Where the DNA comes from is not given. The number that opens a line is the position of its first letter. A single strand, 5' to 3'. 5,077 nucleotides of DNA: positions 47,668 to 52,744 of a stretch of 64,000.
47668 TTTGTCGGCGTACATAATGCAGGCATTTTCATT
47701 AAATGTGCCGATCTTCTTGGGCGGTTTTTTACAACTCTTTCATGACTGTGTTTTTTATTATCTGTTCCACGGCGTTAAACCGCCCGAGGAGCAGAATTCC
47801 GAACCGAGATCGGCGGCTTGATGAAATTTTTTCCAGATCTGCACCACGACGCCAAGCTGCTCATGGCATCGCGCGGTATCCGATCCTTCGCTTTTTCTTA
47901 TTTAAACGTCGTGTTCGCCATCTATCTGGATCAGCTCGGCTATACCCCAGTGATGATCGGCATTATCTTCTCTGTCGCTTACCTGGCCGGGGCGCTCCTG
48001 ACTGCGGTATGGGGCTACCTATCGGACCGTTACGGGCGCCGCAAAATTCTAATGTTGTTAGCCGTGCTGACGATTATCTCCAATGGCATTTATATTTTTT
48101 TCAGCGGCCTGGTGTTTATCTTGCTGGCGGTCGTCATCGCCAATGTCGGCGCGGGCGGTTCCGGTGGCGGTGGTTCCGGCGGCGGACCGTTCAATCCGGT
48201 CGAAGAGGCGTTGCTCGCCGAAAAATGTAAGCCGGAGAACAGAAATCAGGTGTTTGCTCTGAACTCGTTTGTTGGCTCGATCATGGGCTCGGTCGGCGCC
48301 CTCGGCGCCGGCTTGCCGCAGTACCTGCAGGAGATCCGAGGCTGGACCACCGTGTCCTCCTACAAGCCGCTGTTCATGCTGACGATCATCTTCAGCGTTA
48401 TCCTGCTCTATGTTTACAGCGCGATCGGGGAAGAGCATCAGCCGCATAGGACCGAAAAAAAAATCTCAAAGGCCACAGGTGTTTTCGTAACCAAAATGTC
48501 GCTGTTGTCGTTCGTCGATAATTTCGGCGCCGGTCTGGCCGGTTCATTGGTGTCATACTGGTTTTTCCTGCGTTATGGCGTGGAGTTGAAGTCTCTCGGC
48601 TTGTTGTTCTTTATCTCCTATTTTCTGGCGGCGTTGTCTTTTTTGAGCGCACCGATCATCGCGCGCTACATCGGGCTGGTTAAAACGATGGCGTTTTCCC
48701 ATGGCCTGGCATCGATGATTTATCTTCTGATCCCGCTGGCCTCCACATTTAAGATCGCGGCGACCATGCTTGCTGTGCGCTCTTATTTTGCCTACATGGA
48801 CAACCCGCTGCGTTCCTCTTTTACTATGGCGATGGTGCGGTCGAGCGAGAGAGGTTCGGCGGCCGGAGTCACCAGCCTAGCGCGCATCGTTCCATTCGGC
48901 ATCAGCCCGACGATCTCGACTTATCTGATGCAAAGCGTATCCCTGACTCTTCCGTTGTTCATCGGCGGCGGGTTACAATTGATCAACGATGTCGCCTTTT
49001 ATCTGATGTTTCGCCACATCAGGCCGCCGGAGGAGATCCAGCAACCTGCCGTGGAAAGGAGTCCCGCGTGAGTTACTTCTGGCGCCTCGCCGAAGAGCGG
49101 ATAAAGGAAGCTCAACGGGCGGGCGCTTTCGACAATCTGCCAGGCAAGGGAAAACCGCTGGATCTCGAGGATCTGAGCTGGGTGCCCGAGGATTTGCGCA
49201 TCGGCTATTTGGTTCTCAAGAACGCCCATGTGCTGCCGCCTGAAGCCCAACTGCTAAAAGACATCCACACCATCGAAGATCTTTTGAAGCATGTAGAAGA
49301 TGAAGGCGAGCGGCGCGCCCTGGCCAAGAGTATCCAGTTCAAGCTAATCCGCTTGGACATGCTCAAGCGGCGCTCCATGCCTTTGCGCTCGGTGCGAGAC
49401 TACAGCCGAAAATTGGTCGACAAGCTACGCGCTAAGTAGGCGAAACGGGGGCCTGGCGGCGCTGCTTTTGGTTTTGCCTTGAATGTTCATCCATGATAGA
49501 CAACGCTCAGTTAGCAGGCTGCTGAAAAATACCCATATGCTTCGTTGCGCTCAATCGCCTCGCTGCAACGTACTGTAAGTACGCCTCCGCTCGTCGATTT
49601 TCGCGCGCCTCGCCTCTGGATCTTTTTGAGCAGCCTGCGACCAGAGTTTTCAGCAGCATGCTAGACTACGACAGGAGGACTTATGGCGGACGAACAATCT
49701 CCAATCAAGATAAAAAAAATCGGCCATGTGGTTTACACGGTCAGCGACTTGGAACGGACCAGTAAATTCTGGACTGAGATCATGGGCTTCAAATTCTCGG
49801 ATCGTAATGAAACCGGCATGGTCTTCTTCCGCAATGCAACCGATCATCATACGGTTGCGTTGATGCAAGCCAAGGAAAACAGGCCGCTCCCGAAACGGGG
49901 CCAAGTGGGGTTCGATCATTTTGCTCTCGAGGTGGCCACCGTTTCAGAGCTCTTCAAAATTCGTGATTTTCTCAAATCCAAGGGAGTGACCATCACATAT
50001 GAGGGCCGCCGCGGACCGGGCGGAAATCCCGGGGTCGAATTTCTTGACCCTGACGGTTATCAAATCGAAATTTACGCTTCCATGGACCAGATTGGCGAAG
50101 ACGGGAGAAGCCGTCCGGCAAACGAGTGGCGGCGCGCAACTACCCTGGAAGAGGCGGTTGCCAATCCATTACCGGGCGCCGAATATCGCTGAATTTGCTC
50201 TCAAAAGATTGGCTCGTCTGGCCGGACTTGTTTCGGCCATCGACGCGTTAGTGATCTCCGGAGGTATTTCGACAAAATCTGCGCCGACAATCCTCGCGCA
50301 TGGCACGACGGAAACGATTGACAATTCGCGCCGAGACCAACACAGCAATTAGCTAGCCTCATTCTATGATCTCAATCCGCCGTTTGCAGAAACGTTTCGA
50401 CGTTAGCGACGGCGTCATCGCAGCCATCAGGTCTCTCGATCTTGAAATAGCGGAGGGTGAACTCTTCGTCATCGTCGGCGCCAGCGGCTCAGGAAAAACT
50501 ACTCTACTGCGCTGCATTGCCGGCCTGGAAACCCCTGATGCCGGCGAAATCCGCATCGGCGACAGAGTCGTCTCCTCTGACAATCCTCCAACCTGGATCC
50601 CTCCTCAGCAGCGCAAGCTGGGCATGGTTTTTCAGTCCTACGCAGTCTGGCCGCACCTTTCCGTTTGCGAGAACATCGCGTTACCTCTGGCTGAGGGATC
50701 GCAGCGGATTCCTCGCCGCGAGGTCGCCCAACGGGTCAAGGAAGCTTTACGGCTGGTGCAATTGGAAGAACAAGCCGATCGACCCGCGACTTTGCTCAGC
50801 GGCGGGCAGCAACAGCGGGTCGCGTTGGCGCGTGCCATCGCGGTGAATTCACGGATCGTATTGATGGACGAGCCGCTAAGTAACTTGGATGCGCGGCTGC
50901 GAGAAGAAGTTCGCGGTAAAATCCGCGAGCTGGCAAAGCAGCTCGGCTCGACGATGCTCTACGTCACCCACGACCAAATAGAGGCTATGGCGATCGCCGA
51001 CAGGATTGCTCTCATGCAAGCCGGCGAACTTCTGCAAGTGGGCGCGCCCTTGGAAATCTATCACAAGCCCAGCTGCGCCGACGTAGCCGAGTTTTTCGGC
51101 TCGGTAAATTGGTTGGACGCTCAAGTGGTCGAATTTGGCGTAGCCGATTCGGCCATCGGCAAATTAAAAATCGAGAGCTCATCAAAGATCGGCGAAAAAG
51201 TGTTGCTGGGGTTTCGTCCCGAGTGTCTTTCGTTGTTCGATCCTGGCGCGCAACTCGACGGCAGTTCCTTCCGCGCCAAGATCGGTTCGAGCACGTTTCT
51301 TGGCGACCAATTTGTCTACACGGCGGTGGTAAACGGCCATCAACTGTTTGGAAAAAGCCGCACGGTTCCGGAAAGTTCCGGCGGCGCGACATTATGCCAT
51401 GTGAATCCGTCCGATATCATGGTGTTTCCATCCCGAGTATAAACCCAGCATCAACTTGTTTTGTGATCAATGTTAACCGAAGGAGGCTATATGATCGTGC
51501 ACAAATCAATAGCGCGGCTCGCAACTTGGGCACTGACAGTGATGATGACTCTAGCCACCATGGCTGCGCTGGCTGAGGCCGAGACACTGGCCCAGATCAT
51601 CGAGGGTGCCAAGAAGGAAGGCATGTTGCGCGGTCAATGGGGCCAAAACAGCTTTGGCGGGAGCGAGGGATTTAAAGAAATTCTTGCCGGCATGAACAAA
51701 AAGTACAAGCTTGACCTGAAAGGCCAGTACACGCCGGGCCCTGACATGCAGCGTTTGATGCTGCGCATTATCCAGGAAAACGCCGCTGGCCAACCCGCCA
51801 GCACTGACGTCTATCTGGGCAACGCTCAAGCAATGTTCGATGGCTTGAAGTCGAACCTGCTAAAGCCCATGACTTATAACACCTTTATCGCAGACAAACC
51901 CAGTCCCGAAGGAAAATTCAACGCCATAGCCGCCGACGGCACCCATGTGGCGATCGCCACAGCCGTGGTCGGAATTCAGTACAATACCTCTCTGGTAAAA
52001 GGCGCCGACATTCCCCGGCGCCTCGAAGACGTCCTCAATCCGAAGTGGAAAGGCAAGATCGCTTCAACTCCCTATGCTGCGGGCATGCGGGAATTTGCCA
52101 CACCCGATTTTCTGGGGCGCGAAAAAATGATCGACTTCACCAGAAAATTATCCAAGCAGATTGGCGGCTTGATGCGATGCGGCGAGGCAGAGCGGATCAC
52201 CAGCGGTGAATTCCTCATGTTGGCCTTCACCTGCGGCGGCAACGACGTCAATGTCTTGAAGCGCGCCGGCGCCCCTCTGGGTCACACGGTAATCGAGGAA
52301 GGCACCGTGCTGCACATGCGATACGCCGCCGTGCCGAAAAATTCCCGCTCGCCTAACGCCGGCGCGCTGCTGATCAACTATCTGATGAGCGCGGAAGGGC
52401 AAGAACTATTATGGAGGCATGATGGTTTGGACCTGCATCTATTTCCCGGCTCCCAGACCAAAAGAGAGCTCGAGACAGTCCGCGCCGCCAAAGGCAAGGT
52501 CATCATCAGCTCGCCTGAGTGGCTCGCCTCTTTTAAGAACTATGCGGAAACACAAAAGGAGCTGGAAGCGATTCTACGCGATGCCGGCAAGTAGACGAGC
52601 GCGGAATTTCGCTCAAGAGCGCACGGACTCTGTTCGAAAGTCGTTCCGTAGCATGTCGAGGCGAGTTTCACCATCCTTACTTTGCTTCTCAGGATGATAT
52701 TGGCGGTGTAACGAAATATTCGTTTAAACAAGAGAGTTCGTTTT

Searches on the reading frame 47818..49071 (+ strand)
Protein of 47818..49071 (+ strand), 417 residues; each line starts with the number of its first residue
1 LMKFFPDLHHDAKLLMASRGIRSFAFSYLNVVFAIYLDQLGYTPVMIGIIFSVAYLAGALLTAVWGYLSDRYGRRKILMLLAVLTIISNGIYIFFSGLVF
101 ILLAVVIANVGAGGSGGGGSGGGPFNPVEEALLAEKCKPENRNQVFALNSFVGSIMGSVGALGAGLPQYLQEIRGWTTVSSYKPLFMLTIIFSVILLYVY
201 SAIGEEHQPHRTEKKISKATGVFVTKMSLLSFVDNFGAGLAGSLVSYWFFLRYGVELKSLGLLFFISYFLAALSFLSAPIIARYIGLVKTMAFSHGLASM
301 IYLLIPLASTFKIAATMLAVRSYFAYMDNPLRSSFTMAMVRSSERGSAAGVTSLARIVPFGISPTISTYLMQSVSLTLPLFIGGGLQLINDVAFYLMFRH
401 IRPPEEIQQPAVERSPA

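Call 78: search_protein_families(library=pfam, proteins=[window:47818-49071:+], max_evalue=0.00001)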
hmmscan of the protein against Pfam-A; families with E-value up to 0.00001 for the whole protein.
window:47818-49071:+ (417 aa): 2 families
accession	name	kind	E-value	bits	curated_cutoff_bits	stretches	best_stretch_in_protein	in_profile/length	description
PF07690.21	MFS_1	-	6.2e-30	104.7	33.4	2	18-355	4-338/347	Major Facilitator Superfamily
PF12832.13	MFS_1_like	-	5.8e-09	35.9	25.2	1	33-154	22-87/373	MFS_1 like family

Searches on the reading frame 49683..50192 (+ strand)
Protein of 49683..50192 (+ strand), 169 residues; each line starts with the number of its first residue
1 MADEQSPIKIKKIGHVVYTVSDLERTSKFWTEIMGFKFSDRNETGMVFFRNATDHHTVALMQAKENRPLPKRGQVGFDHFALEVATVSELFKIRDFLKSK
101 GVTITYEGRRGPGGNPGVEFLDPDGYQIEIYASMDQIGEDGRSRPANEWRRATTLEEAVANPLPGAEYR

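Call 78: search_protein_families(library=pfam, proteins=[window:49683-50192:+], max_evalue=0.00001)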
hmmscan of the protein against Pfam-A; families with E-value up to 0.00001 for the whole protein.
window:49683-50192:+ (169 aa): 2 families
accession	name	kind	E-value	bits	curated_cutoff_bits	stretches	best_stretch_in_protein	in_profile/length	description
PF00903.31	Glyoxalase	-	8e-20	71.9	20.6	1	12-130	1-121/121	Glyoxalase/Bleomycin resistance protein/Dioxygenase superfamily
PF13669.12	Glyoxalase_4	-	2.3e-10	41.1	27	1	15-110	2-99/109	Glyoxalase/Bleomycin resistance protein/Dioxygenase superfamily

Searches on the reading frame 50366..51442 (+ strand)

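Call 78: search_protein_families(library=pfam, proteins=[window:50366-51442:+], max_evalue=0.00001)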
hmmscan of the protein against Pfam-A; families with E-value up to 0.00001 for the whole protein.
window:50366-51442:+ (358 aa): 2 families
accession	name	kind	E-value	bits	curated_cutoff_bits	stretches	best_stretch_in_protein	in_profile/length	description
PF00005.33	ABC_tran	-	5.7e-35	121.3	25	1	22-171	2-136/137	ABC transporter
PF13304.12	AAA_21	-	1.8e-09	38.5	27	0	33-55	1-23/304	AAA domain, putative AbiEii toxin, Type IV TA system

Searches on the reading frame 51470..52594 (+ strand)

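Call 78: search_protein_families(library=pfam, proteins=[window:51470-52594:+], max_evalue=0.00001)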
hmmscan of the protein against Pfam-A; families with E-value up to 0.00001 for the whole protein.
window:51470-52594:+ (374 aa): 2 families
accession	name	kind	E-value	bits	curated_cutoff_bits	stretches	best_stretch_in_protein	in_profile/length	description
PF13343.11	SBP_bac_6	-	4.1e-14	53.1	24.6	1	128-327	27-219/245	Bacterial extracellular solute-binding protein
PF13416.11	SBP_bac_8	-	3.9e-13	50.3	27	1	98-319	26-257/279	Bacterial extracellular solute-binding protein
